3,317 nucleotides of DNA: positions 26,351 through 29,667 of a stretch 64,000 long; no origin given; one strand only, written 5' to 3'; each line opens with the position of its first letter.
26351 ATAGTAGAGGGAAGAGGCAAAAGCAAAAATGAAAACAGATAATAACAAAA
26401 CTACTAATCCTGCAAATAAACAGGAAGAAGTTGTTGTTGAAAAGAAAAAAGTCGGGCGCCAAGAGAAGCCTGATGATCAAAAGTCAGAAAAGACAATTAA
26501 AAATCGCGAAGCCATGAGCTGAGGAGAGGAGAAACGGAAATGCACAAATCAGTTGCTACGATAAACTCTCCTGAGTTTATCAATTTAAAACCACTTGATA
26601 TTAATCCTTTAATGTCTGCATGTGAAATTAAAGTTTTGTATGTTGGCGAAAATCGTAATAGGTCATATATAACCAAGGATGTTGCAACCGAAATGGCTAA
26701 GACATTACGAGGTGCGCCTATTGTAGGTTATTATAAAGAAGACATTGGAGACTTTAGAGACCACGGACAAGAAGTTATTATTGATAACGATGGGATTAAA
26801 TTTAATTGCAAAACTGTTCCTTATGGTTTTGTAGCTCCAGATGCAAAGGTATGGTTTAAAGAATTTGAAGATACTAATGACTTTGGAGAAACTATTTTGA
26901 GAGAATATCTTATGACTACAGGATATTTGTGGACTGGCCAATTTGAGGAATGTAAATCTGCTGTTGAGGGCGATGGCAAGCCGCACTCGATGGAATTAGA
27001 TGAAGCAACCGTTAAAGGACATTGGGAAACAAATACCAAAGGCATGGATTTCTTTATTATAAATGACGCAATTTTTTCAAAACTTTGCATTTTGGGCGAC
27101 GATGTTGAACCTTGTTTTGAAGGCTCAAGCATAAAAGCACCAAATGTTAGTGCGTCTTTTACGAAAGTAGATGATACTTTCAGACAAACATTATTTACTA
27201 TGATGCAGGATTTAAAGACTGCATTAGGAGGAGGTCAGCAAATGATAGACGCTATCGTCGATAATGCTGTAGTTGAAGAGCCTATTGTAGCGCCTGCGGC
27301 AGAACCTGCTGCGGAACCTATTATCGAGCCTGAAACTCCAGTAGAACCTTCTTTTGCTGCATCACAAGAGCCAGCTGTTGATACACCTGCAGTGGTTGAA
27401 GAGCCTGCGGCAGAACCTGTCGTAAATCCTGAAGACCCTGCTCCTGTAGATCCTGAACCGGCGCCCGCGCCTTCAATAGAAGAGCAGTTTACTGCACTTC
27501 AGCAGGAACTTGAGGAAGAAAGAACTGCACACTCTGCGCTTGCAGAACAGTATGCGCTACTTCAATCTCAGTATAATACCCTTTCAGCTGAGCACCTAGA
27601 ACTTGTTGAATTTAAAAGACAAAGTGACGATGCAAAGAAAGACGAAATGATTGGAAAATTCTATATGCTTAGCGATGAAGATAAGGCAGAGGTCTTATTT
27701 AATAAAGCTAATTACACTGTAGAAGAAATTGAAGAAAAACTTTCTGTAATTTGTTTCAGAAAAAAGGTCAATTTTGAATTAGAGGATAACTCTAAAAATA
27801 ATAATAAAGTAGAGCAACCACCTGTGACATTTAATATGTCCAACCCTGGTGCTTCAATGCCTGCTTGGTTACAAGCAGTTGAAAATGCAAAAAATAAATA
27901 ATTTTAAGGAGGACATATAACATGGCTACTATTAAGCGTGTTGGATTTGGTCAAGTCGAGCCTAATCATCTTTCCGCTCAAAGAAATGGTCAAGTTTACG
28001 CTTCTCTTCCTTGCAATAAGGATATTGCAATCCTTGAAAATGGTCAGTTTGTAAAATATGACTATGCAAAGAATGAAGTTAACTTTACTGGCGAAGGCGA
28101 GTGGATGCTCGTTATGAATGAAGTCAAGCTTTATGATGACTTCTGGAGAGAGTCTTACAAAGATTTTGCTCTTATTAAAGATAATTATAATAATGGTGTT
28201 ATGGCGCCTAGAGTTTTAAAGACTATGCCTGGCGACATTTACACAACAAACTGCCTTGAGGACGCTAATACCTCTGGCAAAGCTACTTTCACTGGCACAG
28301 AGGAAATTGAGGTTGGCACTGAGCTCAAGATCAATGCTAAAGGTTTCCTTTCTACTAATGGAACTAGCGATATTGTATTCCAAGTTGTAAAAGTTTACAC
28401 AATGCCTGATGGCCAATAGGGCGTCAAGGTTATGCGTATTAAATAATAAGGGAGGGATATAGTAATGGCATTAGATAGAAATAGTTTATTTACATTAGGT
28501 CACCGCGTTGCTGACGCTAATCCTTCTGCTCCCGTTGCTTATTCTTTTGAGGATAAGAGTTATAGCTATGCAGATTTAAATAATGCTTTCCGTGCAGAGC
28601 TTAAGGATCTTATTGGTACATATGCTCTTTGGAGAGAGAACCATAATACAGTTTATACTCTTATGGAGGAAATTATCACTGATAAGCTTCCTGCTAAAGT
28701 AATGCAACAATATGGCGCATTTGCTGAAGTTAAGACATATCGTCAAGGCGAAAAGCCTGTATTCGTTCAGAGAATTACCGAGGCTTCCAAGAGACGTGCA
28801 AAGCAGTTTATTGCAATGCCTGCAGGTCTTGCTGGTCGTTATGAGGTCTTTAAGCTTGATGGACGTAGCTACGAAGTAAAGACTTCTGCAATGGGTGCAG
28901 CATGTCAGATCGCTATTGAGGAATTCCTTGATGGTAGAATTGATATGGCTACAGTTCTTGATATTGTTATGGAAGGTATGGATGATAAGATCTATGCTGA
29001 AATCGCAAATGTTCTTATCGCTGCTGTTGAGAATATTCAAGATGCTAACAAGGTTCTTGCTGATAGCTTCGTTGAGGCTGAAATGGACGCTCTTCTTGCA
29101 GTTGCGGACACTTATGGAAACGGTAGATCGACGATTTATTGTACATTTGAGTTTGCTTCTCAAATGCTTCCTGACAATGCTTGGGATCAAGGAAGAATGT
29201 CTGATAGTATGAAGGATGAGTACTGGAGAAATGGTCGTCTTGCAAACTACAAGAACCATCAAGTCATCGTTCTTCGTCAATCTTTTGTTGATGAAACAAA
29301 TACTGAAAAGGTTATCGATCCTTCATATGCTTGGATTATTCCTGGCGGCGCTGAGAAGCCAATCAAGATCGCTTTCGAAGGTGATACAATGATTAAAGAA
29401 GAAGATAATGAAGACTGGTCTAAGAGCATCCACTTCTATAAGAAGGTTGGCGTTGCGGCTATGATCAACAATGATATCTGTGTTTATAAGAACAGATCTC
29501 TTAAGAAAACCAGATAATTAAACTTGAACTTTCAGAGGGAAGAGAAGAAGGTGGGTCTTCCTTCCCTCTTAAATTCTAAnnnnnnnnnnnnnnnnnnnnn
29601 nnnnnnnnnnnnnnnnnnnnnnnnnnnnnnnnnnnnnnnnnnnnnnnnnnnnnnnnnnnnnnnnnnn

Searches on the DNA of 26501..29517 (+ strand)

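Call 11: search_dna_similar(query=window:26501-29517:+, collection=phages, mode=distant)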
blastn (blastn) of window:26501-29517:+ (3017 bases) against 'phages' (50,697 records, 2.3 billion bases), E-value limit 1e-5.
Records with a match: 1; places in all: 1; records where one place covers at least 80% of the query: 1.
Best place of each record, by identity: 60-80% 1.
By first word of the organism name: Bacteriophage 1.
By host as written in the record: - 1.
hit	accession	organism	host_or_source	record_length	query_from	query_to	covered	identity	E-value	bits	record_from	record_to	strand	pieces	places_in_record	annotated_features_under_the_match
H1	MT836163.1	Bacteriophage sp.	human fecal samples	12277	24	2992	85%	68.4%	1e-131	900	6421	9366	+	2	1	record has no annotation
